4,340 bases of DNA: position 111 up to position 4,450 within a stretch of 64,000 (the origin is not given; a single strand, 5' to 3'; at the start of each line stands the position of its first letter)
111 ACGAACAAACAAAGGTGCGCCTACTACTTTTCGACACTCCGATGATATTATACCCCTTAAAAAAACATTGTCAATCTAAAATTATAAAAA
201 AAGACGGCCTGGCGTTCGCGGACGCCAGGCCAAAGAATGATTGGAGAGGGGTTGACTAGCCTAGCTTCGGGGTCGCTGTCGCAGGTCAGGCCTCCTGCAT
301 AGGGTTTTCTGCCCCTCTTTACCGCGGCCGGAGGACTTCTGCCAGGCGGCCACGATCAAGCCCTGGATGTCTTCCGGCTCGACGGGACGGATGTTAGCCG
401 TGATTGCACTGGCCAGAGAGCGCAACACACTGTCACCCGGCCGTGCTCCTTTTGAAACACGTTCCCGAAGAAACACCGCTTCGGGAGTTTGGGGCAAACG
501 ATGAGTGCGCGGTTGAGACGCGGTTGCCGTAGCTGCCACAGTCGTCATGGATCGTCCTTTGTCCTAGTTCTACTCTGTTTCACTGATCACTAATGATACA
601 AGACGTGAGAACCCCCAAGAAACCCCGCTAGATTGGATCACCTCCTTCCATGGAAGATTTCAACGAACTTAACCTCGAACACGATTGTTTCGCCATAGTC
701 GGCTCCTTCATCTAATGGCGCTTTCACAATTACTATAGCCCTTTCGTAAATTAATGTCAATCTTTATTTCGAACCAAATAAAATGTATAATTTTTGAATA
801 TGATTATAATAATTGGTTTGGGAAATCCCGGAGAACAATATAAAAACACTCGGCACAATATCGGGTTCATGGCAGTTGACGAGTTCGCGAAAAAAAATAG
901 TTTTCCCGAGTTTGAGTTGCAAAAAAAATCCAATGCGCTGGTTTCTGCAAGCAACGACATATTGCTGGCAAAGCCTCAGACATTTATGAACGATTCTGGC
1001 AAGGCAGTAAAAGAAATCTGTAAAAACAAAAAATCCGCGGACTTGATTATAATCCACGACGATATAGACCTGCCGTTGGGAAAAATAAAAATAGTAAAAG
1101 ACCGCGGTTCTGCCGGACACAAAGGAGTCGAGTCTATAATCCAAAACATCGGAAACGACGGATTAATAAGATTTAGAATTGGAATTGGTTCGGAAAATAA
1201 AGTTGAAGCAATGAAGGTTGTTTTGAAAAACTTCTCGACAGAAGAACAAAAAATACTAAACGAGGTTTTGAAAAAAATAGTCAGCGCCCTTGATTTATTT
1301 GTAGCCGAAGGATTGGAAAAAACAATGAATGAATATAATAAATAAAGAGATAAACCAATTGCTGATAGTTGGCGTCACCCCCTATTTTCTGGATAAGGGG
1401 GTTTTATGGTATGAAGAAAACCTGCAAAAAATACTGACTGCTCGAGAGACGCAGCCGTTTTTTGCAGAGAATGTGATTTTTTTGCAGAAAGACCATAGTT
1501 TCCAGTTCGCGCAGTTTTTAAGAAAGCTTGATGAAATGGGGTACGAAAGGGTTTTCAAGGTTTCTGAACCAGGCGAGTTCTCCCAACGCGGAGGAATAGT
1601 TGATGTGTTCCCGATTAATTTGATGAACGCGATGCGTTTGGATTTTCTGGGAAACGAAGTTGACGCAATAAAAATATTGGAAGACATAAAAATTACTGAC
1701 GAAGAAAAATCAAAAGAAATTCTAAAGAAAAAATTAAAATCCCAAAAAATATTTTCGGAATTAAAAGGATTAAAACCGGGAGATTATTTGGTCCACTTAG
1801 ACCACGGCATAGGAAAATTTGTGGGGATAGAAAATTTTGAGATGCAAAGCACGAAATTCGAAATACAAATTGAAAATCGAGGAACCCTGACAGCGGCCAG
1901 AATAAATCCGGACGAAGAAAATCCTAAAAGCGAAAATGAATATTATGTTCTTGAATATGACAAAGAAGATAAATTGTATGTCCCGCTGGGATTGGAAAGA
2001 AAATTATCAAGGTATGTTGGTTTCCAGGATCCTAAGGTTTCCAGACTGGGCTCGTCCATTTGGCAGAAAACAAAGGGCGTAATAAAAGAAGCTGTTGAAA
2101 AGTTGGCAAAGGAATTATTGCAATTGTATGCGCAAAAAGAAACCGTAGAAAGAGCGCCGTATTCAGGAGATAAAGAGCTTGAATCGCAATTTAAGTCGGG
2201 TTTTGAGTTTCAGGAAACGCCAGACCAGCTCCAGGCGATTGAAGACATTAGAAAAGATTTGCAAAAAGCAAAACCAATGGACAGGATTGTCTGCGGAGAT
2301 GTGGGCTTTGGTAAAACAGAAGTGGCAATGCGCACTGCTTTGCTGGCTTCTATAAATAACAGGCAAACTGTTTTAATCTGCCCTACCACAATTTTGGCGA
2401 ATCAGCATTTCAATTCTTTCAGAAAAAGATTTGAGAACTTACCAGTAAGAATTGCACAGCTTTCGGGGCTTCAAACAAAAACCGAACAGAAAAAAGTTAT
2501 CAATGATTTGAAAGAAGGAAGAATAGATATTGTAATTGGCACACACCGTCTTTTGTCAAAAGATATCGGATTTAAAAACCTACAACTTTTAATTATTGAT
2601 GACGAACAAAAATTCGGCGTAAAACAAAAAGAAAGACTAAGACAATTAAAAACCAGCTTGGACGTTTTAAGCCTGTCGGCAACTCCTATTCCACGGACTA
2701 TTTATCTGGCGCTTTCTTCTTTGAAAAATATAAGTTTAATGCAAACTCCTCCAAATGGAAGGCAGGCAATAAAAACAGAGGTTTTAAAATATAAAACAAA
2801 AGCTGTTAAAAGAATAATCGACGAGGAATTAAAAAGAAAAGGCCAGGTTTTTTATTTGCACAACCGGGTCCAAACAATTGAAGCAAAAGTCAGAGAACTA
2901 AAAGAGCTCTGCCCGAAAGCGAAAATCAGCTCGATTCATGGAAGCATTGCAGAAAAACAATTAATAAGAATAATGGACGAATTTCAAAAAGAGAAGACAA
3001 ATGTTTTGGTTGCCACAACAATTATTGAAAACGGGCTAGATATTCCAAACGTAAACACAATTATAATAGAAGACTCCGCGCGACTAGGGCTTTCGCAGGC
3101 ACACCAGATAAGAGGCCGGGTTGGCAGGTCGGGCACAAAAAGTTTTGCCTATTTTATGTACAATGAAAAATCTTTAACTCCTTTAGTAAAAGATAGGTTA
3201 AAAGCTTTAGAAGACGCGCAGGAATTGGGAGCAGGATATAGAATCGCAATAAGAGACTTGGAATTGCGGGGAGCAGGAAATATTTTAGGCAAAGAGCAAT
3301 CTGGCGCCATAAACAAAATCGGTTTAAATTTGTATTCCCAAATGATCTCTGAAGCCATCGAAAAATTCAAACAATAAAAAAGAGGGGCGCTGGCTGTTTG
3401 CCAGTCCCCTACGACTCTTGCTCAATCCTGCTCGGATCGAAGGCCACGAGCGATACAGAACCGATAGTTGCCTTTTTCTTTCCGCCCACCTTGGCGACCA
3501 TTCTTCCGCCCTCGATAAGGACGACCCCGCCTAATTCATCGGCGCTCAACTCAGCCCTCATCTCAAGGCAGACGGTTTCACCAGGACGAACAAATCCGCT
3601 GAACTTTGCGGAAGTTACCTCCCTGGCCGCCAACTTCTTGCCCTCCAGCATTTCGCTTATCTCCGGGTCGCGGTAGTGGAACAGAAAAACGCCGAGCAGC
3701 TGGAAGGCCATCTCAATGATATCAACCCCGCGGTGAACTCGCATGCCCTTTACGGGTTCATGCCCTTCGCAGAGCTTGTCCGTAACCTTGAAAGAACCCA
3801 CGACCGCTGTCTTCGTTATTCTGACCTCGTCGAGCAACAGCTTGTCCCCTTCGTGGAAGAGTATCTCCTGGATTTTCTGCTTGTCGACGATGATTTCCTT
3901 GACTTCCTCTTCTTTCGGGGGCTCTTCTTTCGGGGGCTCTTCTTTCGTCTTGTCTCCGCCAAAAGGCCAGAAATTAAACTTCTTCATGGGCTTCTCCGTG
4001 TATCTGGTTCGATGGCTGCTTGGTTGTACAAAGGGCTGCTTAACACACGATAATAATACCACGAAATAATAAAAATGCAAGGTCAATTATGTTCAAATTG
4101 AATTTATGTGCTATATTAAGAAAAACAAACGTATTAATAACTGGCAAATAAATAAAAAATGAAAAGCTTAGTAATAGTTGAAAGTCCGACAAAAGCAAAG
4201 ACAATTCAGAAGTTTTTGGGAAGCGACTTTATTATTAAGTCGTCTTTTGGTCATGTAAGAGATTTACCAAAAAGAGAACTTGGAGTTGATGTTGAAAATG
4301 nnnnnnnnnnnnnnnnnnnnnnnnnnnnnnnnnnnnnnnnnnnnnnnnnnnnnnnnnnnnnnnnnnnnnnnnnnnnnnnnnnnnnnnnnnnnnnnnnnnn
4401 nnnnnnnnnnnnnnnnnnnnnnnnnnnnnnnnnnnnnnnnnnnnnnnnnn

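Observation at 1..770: Left-edge G+C-rich island: two consecutive promoter-ORF units, a 22-aa mini-ORF and a long leader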

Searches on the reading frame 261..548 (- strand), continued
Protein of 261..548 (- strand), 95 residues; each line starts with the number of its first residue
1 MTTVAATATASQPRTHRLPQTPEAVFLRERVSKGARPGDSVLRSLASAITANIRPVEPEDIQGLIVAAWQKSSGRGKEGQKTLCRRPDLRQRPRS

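Call 103: search_dna_similar(query=P0001, collection=plasmids, mode=protein, max_evalue=0.01, max_rows=5)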
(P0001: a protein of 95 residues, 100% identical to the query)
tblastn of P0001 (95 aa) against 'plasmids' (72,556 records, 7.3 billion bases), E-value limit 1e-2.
No match.

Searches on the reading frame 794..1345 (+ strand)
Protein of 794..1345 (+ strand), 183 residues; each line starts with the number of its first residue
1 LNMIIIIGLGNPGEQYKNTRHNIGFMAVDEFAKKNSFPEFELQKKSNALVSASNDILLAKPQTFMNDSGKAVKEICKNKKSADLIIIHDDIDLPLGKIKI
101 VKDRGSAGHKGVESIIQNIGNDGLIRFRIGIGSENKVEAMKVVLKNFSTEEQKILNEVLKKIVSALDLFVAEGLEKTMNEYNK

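Call 12: find_encoding_contigs(protein=window:800-1345:+, flank=10000, max_places=6)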
Protein window:800-1345:+ (181 aa): no gene with exactly this product is on record in the collection.

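Call 13: find_encoding_contigs(protein=window:794-1345:+, flank=10000, max_places=6)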
Protein window:794-1345:+ (183 aa): no gene with exactly this product is on record in the collection.

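Call 22: find_related_loci(query=window:794-1345:+, collection=genome_contigs, flank=10000)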
Query window:794-1345:+ (183 aa) in genome_contigs; peptide patterns used: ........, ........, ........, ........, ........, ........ (x = any residue, [..] = any of these).
224 stretches matched a pattern; 28 encode a relative of the query (tblastn E <= 1e-3); 28 distinct loci.
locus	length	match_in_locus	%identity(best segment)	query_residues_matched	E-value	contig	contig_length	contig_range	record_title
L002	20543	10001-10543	71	2-182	2e-88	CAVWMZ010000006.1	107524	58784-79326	MAG: Candidatus Staskawiczbacteria bacterium isolate MFD01223.bin.2.87 genome assembly, contig: contig_24924, whole geno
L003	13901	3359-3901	68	3-183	6e-82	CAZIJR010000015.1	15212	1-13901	MAG TPA_asm: uncultured Candidatus Saccharibacteria bacterium isolate SRP178699_co1_410 genome assembly, contig: NODE_50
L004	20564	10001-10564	68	2-182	4e-82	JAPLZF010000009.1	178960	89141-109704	MAG: Candidatus Staskawiczbacteria bacterium isolate LacPavin_0920_WC90_MAG_38_16 LacPavin_0920_WC90_scaffold_585232, wh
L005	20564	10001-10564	65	2-182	7e-80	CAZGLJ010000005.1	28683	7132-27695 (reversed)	MAG TPA_asm: uncultured Candidatus Saccharibacteria bacterium isolate SRP050083_co1_295 genome assembly, contig: NODE_56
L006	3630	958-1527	59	3-182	5e-69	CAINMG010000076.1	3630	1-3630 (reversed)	MAG: Candidatus Staskawiczbacteria bacterium isolate Loclat_bin-05836 genome assembly, contig: bin-05836:076/159, whole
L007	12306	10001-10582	58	2-182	1e-66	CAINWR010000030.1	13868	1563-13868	MAG: Candidatus Staskawiczbacteria bacterium isolate LaPlata-a_bin-0908 genome assembly, contig: bin-0908:30/77, whole g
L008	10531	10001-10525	66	2-170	2e-64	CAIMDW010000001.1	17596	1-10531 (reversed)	MAG: Candidatus Staskawiczbacteria bacterium isolate AlinenLipids_bin-0015 genome assembly, contig: bin-0015:01/45, whol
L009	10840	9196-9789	56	5-182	2e-64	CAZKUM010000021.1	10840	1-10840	MAG TPA_asm: uncultured Candidatus Saccharibacteria bacterium isolate binchicken_co266_246 genome assembly, contig: NODE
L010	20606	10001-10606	55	1-182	7e-64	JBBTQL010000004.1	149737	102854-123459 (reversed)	MAG: Patescibacteria group bacterium isolate H43-bin081_1 H43_bin081_1_000000000004, whole genome shotgun sequence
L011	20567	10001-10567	52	3-182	9e-64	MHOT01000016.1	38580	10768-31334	MAG: Candidatus Staskawiczbacteria bacterium RIFCSPHIGHO2_02_FULL_42_22 rifcsphigho2_02_scaffold_3840, whole genome shot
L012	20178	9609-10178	55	5-182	1e-61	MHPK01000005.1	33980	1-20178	MAG: Candidatus Staskawiczbacteria bacterium RIFOXYB1_FULL_38_37 rifoxyb1_full_scaffold_457, whole genome shotgun sequen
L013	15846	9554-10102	52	3-182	2e-61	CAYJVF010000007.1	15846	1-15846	MAG TPA_asm: uncultured Candidatus Saccharibacteria bacterium isolate ERP125453_co1_32 genome assembly, contig: NODE_382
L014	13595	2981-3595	53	2-182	2e-58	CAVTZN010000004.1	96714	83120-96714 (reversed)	MAG: Candidatus Wildermuthbacteria bacterium isolate MFD04408.bin.3.196 genome assembly, contig: contig_37842, whole gen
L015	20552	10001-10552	55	3-182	1e-57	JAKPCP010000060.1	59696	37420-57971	MAG: bacterium isolate JPMR_maxbin.023 k141_330691, whole genome shotgun sequence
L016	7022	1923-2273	74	69-183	7e-53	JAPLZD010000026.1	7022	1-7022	MAG: Candidatus Staskawiczbacteria bacterium isolate LacPavin_0920_SED5_MAG_39_11 LacPavin_0920_SED5_scaffold_590422, wh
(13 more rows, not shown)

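Call 37: find_related_loci(query=window:794-1345:+, collection=metagenome_contigs, flank=3000)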
Query window:794-1345:+ (183 aa) in metagenome_contigs; peptide patterns used: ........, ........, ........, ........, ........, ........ (x = any residue, [..] = any of these).
413 stretches matched a pattern; 93 encode a relative of the query (tblastn E <= 1e-3); the best 80 are kept; 80 distinct loci.
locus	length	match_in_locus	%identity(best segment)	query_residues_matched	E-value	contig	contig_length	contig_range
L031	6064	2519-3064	77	2-183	1e-93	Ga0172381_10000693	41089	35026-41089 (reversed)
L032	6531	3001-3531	78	7-183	2e-92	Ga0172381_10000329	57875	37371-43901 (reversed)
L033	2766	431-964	78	6-183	1e-93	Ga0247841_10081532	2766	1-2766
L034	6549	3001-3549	74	2-182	2e-89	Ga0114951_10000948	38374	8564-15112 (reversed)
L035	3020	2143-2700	74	3-182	8e-90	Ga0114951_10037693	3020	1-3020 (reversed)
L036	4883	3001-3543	73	3-183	5e-88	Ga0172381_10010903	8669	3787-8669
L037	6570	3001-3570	71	1-183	5e-86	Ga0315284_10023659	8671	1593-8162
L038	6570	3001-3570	71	1-183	5e-86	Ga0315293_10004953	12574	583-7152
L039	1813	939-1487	69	3-183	2e-89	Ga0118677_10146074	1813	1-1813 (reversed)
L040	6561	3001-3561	70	2-183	1e-84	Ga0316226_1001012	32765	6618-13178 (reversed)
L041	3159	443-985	68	3-183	3e-84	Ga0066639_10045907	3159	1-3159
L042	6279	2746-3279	67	5-182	5e-83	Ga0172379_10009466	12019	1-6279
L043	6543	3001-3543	66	3-183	2e-82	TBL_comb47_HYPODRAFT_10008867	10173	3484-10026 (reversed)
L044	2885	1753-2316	69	2-183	2e-83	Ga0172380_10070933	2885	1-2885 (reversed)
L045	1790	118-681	70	3-183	1e-85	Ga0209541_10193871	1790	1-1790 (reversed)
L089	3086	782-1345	53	3-182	1e-54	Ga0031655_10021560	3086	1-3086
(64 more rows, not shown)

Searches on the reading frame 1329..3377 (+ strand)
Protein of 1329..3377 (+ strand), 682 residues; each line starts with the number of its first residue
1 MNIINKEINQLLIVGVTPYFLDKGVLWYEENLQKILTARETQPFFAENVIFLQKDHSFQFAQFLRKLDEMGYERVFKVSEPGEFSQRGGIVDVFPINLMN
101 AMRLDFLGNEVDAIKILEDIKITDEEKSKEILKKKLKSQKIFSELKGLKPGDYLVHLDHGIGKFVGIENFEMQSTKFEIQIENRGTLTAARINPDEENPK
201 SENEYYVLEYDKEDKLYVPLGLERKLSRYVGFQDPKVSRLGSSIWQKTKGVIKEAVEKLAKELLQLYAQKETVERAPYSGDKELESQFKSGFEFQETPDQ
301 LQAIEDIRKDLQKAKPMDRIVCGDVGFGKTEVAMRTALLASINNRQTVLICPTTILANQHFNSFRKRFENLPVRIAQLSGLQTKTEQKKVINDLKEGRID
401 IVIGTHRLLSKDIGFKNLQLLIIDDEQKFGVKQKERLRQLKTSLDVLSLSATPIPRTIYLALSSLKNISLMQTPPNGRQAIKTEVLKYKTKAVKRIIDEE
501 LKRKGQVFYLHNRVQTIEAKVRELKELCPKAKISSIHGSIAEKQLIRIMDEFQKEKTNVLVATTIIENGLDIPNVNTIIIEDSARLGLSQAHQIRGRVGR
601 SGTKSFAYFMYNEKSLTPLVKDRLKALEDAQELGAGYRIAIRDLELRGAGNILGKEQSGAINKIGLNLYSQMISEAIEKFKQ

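Call 54: find_encoding_contigs(protein=window:1329-3377:+, flank=10000, max_places=4)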
Protein window:1329-3377:+ (682 aa): no gene with exactly this product is on record in the collection.

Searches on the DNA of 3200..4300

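Call 8: search_rna_families(source=window, start=3200, end=4300, threshold=evalue, max_evalue=10, show_alignments=3)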
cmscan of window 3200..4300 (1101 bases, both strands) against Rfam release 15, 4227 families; matches with E-value up to 10: 6.
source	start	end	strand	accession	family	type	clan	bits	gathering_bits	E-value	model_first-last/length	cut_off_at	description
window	3339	3380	+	RF01368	CRISPR-DR55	Gene; CRISPR;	-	21.7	41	2.9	1-37/37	no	CRISPR RNA direct repeat element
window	3302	3375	-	RF02426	SpF03_sRNA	Gene; sRNA;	-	19.1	50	8.1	1-106/106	no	Streptococcus sRNA SpF03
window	3880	3999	+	RF01505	Afu_264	Gene; snRNA; snoRNA; CD-box;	-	17.3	40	1.6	1-103/103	no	A. fumigatus snoRNA Afu_264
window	3241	3264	-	RF01354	CRISPR-DR45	Gene; CRISPR;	-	17.2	37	9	1-24/24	no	CRISPR RNA direct repeat element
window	3270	3440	-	RF01983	Pinc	Gene; lncRNA;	-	15.7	60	7.4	1-154/154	no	Pregnancy induced noncoding RNA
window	3785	3822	+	RF01519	CC0196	Gene; sRNA;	-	13.1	35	5.5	1-58/58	no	Caulobacter sRNA CC0196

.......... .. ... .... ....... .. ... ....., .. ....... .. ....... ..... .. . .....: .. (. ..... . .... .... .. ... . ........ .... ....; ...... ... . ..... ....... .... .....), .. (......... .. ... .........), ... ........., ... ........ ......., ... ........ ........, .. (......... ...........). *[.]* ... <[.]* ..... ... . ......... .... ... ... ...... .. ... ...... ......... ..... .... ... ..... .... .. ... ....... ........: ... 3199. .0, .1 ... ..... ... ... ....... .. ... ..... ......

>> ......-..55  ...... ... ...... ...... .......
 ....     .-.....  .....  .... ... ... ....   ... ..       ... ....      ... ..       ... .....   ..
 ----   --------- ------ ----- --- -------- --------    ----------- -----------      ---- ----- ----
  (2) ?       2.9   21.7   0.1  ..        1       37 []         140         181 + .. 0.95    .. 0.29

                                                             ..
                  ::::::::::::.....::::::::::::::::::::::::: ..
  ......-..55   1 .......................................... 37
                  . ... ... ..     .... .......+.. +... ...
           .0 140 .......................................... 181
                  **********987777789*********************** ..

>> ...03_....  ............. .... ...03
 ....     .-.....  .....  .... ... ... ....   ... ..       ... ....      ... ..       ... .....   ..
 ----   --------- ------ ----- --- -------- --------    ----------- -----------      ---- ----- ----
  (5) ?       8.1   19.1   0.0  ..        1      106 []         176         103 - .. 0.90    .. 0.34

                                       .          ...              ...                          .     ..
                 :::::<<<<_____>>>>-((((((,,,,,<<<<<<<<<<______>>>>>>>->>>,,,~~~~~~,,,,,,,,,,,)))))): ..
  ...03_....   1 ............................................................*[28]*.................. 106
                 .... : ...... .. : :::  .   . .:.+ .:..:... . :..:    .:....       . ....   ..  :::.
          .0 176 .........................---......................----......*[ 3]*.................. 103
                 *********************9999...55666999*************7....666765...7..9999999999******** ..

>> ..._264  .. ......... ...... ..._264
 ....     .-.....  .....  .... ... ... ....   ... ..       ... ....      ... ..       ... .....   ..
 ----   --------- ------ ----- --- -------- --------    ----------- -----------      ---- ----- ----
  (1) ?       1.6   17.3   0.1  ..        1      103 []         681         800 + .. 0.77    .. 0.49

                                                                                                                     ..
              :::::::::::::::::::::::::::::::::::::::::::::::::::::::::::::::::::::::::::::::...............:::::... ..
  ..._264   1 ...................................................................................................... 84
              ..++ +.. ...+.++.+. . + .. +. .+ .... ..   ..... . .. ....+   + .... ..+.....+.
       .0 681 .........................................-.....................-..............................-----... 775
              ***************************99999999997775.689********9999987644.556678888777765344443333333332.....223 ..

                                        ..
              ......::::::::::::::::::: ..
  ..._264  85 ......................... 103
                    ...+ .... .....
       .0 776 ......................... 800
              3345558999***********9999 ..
